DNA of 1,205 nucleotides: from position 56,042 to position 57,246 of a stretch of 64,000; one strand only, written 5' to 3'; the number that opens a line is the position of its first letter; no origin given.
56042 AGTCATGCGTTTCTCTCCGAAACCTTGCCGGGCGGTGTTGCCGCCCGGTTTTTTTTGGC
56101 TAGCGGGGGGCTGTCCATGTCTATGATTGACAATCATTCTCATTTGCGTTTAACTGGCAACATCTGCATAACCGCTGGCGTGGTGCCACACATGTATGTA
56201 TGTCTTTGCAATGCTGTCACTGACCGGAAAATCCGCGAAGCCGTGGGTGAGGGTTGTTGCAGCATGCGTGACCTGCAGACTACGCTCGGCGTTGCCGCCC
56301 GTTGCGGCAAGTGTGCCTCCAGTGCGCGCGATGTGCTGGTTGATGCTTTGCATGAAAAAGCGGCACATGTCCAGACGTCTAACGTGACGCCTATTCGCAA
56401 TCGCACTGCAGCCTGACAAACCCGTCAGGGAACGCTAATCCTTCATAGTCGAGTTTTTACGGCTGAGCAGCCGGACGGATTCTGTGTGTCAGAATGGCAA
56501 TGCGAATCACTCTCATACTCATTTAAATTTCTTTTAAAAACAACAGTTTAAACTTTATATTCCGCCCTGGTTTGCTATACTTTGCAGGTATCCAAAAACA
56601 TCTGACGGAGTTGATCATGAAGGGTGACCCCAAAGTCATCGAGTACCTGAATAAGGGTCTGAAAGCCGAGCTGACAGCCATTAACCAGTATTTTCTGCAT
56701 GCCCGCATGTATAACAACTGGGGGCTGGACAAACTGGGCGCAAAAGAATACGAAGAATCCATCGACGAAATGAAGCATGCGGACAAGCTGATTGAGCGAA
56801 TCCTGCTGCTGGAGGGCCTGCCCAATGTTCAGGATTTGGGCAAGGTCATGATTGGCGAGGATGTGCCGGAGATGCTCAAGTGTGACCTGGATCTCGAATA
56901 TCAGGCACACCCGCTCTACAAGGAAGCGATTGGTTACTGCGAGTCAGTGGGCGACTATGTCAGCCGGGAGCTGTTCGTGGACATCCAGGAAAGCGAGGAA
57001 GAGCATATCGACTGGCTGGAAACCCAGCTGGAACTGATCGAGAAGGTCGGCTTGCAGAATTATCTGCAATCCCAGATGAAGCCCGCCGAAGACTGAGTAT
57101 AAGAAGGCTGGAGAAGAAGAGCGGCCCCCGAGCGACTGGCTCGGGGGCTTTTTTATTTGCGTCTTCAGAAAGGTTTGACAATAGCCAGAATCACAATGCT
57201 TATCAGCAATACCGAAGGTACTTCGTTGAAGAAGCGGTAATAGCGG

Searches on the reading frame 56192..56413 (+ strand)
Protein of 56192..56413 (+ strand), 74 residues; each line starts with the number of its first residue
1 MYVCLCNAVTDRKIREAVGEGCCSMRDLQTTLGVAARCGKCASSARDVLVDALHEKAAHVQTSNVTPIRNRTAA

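Call 34: find_homologous_proteins(query=A3, max_evalue=0.001)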
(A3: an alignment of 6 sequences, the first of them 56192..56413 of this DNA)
Query A3 (6 sequences) (74 aa, profile of the alignment): 236 proteins with E <= 0.001 among 334 candidates; the best 120 are listed.
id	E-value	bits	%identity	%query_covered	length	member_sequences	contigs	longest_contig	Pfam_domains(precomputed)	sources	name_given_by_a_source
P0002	9.6e-39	149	81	100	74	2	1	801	PF04324.21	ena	-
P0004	1.7e-37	145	73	100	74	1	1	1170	PF04324.21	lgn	-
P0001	1.6e-36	142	100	100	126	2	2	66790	PF04324.21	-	-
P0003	7.9e-36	139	66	100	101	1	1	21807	PF04324.21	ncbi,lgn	-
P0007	1.4e-34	135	54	100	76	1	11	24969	PF04324.21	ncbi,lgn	-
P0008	1.0e-33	133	72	100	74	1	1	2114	PF04324.21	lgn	-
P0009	2.0e-30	122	44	92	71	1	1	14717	PF04324.21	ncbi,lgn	ncbi:MAG: (2Fe-2S)-binding protein [Nevskiales bacterium]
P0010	3.9e-29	118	66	76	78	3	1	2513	PF04324.21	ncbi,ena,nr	ncbi:MAG: bacterioferritin-associated ferredoxin [Oleiphilaceae bacterium]|nr:bacterioferritin-assoc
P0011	4.2e-28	115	60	91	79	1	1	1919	PF04324.21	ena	-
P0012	6.7e-28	114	68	76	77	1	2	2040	PF04324.21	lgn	-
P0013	6.8e-28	114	63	76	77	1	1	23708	PF04324.21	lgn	-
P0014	5.4e-27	111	57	100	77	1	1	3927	PF04324.21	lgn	-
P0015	2.6e-25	106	63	81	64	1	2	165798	PF04324.21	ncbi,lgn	ncbi:MAG: bacterioferritin-associated ferredoxin [Pseudomonadota bacterium]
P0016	3.6e-24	102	62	81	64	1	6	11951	PF04324.21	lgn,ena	-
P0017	9.2e-24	101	56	93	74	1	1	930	PF04324.21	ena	-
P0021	4.4e-23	99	57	78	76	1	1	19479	PF04324.21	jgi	jgi:bacterioferritin-associated ferredoxin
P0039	2.3e-21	93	51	72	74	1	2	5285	PF04324.21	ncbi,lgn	-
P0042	2.8e-21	93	40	92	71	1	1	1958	PF04324.21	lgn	-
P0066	3.9e-20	89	51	72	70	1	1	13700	PF04324.21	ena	-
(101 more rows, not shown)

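Call 35: find_encoding_contigs(protein=P0008, flank=2500, max_places=10)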
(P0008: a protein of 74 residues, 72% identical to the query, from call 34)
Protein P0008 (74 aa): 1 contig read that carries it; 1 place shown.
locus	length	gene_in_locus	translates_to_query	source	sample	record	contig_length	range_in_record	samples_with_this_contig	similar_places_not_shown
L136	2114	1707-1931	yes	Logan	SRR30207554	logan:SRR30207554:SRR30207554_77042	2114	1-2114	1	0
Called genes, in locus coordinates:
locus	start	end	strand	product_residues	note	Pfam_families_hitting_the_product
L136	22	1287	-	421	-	PF07396:Porin_O_P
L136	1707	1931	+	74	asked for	PF04324:Fer2_BFD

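Call 36: find_encoding_contigs(protein=P0014, flank=2500, max_places=10)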
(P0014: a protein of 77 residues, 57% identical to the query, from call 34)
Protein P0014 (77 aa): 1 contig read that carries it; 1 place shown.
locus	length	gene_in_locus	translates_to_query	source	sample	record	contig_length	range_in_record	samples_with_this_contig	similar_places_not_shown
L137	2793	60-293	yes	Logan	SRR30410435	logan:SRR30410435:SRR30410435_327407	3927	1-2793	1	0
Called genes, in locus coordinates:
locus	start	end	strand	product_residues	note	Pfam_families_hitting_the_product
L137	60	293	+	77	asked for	PF04324:Fer2_BFD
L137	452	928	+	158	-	PF00210:Ferritin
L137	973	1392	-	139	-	PF03653:UPF0093, PF05425:CopD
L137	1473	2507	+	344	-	PF01118:Semialdhyde_dh, PF22698:Semialdhyde_dhC_1, PF02774:Semialdhyde_dhC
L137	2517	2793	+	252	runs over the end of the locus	PF20567:DUF6776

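Call 37: find_encoding_contigs(protein=P0013, flank=2500, max_places=10)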
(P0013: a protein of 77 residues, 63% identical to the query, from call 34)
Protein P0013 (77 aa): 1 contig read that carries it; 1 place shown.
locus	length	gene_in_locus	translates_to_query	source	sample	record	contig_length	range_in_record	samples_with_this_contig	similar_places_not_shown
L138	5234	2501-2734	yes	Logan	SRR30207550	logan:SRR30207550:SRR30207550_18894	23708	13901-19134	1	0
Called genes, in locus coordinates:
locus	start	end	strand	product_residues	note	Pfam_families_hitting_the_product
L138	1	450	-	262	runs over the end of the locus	PF03929:PepSY_TM, PF16357:PepSY_TM_like_2 (faint)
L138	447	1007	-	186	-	PF04205:FMN_bind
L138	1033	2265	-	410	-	PF07396:Porin_O_P (weak)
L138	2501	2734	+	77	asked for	PF04324:Fer2_BFD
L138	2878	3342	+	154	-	PF00210:Ferritin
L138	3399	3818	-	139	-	PF03653:UPF0093, PF05425:CopD (weak)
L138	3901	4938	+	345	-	PF01118:Semialdhyde_dh, PF22698:Semialdhyde_dhC_1, PF02774:Semialdhyde_dhC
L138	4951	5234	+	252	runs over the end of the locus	PF20567:DUF6776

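Call 38: find_encoding_contigs(protein=P0012, flank=2500, max_places=10)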
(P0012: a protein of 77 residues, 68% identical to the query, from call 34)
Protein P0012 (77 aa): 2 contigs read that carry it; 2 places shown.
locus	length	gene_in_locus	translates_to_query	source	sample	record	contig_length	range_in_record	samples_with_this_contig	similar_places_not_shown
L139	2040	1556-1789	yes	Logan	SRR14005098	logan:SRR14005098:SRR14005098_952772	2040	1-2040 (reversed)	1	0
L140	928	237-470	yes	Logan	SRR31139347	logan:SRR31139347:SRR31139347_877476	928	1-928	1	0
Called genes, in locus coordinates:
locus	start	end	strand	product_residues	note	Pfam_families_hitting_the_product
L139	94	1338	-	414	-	PF13505:OMP_b-brl (faint), PF07396:Porin_O_P (weak), PF13609:Porin_4 (weak)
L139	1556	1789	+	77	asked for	PF04324:Fer2_BFD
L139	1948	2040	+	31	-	?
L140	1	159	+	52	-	?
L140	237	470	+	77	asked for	PF04324:Fer2_BFD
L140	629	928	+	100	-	?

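Call 41: find_encoding_contigs(protein=P0039, flank=2500, max_places=10)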
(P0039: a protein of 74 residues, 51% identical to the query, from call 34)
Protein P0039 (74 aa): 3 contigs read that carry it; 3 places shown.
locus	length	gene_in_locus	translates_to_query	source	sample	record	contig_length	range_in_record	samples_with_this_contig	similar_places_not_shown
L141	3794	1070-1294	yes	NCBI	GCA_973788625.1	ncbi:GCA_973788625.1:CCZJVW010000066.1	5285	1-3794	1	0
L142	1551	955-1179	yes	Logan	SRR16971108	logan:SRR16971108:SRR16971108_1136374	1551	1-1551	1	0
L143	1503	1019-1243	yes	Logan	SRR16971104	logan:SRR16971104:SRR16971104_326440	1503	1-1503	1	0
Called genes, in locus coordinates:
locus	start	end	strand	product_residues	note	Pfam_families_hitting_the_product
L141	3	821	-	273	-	?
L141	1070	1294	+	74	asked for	PF04324:Fer2_BFD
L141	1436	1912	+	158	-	PF00210:Ferritin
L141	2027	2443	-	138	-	PF03653:UPF0093, PF05425:CopD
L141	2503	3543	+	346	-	PF01118:Semialdhyde_dh, PF02774:Semialdhyde_dhC, PF22698:Semialdhyde_dhC_1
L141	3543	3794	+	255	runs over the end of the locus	PF20567:DUF6776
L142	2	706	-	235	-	?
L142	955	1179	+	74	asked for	PF04324:Fer2_BFD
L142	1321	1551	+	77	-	?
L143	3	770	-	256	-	?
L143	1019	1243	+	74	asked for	PF04324:Fer2_BFD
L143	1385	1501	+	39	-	?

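Call 42: find_encoding_contigs(protein=P0042, flank=2500, max_places=10)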
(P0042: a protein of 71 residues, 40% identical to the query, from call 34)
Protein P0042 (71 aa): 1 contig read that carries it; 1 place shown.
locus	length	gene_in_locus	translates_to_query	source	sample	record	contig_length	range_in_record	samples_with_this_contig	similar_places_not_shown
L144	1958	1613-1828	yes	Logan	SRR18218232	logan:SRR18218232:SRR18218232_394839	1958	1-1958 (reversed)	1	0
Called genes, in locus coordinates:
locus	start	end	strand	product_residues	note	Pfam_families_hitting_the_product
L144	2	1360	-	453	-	?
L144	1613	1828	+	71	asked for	PF04324:Fer2_BFD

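Call 43: find_encoding_contigs(protein=P0066, flank=2500, max_places=10)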
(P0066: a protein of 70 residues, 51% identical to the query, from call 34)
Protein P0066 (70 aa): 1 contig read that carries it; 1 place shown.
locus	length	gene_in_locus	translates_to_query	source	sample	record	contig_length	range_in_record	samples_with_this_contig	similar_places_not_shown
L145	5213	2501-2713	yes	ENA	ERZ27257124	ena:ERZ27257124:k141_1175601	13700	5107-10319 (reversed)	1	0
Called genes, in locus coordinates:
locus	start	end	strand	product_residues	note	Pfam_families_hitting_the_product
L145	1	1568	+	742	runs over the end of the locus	PF07715:Plug, PF00593:TonB_dep_Rec_b-barrel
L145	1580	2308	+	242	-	PF01292:Ni_hydr_CYTB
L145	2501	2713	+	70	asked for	PF04324:Fer2_BFD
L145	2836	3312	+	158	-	PF00210:Ferritin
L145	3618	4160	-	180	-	PF01965:DJ-1_PfpI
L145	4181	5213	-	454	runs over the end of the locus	PF22694:CtpB_N-like (weak), PF00595:PDZ, PF13180:PDZ_2, PF17820:PDZ_6, PF03572:Peptidase_S41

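Call 51: find_encoding_contigs(protein=P0021, flank=3000, max_places=10)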
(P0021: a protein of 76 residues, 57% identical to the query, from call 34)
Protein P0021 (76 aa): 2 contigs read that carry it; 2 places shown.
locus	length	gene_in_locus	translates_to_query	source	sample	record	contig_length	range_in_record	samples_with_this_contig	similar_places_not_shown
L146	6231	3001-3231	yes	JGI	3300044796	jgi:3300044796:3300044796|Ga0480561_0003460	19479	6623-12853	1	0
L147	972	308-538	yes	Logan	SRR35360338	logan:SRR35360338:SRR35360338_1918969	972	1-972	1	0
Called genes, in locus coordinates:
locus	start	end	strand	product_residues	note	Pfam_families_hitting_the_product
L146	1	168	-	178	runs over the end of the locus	PF06564:CBP_BcsQ (weak), PF13614:AAA_31, PF01656:CbiA (weak)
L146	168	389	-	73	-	PF00142:Fer4_NifH (weak), PF02374:ArsA_ATPase (weak), PF09140:MipZ, PF10609:ParA, PF13614:AAA_31, PF01656:CbiA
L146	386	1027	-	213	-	PF02527:GidB, PF05175:MTS, PF02475:TRM5-TYW2_MTfase (weak), PF13847:Methyltransf_31, PF13649:Methyltransf_25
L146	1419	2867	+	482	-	PF00171:Aldedh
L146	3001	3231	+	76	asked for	PF04324:Fer2_BFD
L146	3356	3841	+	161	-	PF00210:Ferritin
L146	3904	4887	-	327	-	PF01545:Cation_efflux, PF16916:ZT_dimer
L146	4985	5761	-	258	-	PF00459:Inositol_P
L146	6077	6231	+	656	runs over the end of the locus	PF07715:Plug, PF00593:TonB_dep_Rec_b-barrel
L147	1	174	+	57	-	?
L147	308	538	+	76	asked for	PF04324:Fer2_BFD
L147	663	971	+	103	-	?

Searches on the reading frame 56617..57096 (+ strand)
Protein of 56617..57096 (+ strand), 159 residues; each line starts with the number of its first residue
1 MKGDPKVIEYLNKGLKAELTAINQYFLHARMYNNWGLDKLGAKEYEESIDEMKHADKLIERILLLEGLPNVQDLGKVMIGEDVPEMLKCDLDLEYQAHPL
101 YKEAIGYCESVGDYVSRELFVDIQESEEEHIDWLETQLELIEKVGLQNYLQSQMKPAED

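Call 9: find_encoding_contigs(protein=window:56617-57096:+, flank=3000, max_places=10)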
Protein window:56617-57096:+ (159 aa): 9 contigs read that carry it; 3 places shown.
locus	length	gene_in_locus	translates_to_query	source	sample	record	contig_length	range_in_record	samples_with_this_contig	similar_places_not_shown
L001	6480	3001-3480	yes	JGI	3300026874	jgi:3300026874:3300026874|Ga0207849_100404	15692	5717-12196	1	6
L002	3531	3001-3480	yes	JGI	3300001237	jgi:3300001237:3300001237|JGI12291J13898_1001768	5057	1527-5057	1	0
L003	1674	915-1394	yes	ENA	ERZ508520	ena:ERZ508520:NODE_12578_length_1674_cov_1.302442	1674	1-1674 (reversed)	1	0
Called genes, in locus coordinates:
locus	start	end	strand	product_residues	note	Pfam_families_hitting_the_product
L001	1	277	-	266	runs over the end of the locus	PF03929:PepSY_TM, PF16357:PepSY_TM_like_2 (faint)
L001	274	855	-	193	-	PF04205:FMN_bind (weak)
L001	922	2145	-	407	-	PF07396:Porin_O_P, PF13609:Porin_4 (weak)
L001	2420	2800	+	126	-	PF04324:Fer2_BFD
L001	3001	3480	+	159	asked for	PF00210:Ferritin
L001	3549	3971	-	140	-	PF03653:UPF0093, PF05425:CopD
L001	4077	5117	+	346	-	PF01118:Semialdhyde_dh, PF01408:GFO_IDH_MocA (faint), PF22698:Semialdhyde_dhC_1, PF02774:Semialdhyde_dhC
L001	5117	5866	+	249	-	PF20567:DUF6776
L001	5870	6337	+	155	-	PF04519:Bactofilin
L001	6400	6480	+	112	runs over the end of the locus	PF01521:Fe-S_biosyn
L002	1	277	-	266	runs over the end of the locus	PF03929:PepSY_TM, PF16357:PepSY_TM_like_2 (faint)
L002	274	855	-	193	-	PF04205:FMN_bind (weak)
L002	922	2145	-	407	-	PF07396:Porin_O_P, PF13609:Porin_4 (weak)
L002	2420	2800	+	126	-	PF04324:Fer2_BFD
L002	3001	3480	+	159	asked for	PF00210:Ferritin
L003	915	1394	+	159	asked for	PF00210:Ferritin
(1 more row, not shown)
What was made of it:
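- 56617..57096 (+): Context only: bfr (bacterioferritin, 159 aa, PF00210). Call 9.
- Checked: Gene callers do place an ORF here, a 126-aa 'Bfd' starting at 56036 (call 9).
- The RNA is encoded among envelope and iron-uptake genes (porin, PepSY; call 9).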

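Call 69: list_cluster_members(proteins=[window:56617-57093:+, window:54541-55761:-, window:57693-58730:+, P0039, P0066, P0042, P0008, P0004, P0002])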
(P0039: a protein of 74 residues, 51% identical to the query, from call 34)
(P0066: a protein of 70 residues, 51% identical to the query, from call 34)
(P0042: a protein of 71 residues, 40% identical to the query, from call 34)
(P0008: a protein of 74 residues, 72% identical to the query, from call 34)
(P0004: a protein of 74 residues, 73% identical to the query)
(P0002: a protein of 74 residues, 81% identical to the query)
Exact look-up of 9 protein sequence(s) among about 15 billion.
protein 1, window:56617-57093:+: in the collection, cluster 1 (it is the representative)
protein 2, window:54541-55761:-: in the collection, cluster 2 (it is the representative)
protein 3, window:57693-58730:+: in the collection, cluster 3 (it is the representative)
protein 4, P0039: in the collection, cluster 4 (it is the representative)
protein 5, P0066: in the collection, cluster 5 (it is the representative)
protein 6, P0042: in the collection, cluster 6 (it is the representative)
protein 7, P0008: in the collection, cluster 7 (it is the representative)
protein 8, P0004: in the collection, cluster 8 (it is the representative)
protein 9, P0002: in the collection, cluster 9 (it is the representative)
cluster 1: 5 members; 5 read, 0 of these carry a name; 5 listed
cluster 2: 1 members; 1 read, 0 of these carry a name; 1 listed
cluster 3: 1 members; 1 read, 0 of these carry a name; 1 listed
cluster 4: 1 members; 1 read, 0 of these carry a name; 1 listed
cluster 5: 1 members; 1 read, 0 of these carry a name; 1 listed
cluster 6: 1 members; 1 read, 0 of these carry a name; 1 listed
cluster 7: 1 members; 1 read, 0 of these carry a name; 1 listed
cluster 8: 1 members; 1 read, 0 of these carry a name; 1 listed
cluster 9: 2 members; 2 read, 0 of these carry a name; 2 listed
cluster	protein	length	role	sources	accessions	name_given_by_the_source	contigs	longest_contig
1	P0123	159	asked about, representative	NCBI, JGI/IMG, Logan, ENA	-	-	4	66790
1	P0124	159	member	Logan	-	-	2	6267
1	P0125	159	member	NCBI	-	-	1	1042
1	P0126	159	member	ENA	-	-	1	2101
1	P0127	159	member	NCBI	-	-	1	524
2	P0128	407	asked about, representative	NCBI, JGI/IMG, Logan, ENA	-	-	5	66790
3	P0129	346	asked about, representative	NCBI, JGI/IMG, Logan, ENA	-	-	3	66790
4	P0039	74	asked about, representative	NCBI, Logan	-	-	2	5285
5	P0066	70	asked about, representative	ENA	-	-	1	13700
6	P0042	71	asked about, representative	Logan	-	-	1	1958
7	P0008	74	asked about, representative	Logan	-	-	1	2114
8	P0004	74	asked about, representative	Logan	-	-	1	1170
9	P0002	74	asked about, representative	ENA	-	-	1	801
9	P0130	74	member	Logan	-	-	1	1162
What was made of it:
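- Tried and rejected: Looking up cluster members to name the organism returned no names (call 69).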
